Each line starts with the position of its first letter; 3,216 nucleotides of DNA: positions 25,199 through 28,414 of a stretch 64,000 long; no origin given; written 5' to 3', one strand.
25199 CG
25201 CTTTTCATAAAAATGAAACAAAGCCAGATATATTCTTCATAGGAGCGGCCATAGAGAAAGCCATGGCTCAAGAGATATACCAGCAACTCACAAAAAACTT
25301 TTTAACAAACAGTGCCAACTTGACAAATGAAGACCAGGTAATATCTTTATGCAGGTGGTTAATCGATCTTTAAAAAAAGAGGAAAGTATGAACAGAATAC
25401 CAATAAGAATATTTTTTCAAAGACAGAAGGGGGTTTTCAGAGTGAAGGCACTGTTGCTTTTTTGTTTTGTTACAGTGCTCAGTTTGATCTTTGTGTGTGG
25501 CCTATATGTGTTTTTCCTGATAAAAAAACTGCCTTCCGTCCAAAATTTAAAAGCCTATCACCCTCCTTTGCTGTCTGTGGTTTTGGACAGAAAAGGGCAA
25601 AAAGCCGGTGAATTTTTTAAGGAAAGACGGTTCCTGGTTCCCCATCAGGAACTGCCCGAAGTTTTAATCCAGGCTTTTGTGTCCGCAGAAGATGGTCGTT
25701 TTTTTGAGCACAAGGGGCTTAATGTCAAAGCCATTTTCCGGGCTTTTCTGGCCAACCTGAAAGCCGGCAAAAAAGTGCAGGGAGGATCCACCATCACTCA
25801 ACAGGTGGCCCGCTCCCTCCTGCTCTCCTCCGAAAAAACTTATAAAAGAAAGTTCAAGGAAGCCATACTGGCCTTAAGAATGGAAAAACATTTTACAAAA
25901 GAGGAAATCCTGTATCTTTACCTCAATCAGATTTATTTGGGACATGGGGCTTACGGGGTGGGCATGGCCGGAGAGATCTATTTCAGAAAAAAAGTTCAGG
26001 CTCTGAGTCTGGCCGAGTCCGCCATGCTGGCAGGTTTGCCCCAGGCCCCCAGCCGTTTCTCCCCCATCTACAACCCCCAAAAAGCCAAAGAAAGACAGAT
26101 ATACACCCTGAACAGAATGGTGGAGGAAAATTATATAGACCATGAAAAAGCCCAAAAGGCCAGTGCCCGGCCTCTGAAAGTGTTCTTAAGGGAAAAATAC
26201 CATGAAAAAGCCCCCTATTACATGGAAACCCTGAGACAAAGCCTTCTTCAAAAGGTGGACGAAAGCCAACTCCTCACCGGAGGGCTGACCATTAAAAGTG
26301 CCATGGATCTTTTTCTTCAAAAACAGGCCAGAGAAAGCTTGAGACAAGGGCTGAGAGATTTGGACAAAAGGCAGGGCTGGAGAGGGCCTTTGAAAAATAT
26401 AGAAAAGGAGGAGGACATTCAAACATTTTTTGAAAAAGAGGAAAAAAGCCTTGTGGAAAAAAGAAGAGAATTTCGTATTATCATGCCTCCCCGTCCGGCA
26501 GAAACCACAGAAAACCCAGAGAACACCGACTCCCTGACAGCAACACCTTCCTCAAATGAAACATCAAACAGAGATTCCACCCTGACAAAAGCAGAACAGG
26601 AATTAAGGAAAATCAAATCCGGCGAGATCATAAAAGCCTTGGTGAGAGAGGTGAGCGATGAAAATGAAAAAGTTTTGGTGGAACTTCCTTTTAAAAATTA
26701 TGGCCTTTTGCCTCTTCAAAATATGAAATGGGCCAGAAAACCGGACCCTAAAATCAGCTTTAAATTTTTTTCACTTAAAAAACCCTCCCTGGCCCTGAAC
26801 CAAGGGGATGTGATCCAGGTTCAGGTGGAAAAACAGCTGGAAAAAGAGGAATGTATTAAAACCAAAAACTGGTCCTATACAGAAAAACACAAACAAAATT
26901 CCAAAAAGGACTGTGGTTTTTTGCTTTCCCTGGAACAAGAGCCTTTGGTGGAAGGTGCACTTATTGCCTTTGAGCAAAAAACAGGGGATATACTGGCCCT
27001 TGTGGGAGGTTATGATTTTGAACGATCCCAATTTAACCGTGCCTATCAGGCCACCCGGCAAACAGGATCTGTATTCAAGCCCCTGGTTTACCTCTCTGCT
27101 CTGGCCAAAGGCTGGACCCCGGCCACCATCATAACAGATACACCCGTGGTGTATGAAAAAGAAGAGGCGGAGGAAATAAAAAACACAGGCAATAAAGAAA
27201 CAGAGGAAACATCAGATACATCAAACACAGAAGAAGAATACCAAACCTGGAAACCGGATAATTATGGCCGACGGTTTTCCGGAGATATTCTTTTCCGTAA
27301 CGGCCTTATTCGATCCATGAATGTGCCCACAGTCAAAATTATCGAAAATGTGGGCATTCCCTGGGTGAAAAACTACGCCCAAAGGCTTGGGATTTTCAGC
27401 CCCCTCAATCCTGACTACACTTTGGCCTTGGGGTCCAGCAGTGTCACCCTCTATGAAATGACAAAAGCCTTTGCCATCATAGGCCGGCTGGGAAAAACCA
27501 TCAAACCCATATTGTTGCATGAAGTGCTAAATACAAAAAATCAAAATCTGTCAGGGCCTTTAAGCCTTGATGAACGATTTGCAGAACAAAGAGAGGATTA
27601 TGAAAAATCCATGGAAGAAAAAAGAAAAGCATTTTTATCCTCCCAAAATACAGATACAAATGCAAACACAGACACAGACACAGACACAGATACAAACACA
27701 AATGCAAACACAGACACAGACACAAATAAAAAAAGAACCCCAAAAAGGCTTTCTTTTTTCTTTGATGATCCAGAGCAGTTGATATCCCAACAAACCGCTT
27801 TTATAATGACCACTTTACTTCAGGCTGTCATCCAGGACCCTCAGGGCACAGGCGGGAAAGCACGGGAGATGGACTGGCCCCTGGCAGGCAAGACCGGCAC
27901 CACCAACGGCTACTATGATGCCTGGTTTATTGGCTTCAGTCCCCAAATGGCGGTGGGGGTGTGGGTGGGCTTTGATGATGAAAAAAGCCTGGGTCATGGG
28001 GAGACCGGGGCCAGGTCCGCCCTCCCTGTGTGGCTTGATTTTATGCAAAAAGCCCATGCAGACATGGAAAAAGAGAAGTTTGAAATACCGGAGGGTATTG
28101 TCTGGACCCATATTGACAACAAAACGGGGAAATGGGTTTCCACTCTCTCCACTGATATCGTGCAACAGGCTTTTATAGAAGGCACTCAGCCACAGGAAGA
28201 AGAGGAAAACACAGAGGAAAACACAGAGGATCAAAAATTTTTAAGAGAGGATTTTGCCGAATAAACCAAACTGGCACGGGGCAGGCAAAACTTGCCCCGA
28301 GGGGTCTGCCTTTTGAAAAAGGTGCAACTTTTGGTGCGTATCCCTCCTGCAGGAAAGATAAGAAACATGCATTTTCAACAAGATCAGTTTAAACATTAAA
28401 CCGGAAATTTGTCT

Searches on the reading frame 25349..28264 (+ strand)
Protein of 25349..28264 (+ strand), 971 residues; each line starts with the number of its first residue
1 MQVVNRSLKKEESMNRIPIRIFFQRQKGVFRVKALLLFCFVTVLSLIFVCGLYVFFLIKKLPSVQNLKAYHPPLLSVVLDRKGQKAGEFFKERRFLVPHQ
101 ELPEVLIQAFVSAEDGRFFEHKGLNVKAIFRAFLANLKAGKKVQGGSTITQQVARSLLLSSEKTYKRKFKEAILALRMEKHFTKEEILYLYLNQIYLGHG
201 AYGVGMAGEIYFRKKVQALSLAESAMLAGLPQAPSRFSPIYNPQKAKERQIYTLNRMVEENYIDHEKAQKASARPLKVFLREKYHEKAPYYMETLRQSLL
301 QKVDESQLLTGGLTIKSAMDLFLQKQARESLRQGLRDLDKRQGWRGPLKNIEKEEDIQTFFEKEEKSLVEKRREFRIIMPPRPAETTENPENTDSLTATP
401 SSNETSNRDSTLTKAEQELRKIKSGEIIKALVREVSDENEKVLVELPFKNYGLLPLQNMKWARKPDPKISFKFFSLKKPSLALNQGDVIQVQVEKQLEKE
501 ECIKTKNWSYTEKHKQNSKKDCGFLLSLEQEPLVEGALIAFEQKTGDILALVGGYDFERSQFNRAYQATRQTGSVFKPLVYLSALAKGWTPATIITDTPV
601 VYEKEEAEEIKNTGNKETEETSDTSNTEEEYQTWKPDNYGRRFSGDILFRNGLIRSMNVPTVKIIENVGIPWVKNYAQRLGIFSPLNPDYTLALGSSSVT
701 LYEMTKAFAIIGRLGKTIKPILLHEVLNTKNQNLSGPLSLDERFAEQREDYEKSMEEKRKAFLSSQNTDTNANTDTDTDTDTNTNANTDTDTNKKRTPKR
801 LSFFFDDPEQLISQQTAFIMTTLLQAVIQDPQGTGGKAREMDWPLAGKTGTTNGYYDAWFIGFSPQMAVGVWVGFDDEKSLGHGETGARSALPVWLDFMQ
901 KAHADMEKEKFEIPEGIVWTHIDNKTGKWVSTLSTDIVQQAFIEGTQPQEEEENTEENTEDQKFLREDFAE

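Call 85: search_protein_families(library=pfam, proteins=[window:25349-28264:+], max_evalue=0.0001)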
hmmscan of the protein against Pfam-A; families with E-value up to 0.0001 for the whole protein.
window:25349-28264:+ (971 aa): 3 families
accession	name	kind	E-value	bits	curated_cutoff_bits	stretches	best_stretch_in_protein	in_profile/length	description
PF00912.28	Transgly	-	2.2e-64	216.6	27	1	86-257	5-177/178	Transglycosylase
PF00905.27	Transpeptidase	-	1.9e-22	80.3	22.1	2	536-617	1-86/299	Penicillin binding protein transpeptidase domain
PF17092.11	PCB_OB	-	5.5e-09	37.2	27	1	407-506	16-101/111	Penicillin-binding protein OB-like domain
